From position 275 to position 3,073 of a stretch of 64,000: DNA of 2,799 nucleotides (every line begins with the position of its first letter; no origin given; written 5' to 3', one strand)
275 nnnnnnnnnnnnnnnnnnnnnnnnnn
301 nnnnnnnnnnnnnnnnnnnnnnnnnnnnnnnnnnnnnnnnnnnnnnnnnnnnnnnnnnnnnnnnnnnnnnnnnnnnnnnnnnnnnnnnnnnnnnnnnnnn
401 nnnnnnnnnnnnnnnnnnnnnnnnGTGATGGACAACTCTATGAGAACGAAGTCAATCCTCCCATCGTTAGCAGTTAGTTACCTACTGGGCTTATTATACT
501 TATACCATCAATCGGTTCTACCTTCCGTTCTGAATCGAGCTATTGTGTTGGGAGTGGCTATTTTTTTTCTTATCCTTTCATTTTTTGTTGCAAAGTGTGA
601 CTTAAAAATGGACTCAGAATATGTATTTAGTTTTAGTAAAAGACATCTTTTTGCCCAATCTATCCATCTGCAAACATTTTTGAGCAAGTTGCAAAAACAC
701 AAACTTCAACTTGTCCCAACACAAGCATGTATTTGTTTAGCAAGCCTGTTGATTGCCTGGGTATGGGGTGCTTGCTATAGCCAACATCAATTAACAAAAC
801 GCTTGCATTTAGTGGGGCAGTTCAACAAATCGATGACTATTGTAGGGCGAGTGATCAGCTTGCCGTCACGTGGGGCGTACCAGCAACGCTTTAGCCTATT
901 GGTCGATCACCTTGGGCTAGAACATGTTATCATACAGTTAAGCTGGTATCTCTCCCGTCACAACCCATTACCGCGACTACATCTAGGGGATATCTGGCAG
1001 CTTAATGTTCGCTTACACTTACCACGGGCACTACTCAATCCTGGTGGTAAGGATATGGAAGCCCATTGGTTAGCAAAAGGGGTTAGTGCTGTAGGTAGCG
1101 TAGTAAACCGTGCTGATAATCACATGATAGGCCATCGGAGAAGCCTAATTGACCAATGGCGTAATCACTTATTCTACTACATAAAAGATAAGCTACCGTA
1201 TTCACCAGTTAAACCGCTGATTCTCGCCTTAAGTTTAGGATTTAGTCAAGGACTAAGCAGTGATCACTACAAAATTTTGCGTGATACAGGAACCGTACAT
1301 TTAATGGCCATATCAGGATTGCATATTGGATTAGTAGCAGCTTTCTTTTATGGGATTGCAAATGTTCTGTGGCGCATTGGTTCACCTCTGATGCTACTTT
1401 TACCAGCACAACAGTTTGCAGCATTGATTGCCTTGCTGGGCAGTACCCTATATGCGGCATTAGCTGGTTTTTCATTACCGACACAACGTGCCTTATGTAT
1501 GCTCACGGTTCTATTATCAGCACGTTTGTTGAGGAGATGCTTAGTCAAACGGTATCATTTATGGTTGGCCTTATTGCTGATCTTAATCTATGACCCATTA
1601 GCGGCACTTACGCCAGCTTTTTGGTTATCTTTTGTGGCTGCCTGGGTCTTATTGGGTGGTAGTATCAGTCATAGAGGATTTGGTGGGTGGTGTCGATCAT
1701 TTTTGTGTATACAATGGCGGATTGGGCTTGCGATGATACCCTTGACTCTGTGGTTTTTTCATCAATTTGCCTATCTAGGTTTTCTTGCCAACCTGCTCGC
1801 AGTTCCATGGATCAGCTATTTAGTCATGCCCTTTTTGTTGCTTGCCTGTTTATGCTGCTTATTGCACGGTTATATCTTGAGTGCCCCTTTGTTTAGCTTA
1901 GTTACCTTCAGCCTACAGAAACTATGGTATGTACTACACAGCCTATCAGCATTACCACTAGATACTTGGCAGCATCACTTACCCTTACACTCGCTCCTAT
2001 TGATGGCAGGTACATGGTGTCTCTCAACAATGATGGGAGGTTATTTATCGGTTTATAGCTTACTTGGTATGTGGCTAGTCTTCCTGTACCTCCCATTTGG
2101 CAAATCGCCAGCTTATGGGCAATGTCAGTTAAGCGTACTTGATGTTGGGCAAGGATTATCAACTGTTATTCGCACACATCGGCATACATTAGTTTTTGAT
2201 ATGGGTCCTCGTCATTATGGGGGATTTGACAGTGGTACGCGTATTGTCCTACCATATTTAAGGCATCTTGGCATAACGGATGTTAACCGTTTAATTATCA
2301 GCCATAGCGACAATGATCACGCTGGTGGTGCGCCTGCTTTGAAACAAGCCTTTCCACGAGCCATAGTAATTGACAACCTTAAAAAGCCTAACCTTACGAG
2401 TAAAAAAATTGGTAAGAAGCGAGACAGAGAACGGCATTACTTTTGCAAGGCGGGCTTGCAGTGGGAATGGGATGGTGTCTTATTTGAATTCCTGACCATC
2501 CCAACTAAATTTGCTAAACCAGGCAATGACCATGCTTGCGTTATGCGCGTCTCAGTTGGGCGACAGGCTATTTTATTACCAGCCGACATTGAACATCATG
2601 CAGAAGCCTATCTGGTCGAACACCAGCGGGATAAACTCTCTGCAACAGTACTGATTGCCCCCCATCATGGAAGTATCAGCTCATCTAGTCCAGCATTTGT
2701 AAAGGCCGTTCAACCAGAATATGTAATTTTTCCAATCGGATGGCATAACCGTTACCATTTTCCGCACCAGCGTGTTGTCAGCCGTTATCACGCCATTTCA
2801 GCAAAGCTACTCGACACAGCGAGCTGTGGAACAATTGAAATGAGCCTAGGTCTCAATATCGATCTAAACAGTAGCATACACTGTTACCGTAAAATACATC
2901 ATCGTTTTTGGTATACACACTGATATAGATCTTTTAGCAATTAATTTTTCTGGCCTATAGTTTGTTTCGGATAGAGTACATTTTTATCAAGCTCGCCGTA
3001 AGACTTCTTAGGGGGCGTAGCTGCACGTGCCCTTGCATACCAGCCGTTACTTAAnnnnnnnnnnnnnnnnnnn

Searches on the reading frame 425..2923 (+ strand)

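Call 69: search_protein_families(library=pfam, proteins=[window:425-2923:+], max_evalue=0.000001)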
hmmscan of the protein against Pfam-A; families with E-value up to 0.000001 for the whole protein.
window:425-2923:+ (832 aa): 3 families
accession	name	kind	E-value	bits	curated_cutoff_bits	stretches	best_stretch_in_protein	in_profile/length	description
PF03772.21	Competence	-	4.8e-53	180.7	23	1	269-534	1-263/270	Competence protein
PF13567.11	DUF4131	-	1.6e-17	64.2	31.6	1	100-227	31-160/165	Domain of unknown function (DUF4131)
PF00753.33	Lactamase_B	-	2.9e-15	57.2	22.7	1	573-768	2-191/196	Metallo-beta-lactamase superfamily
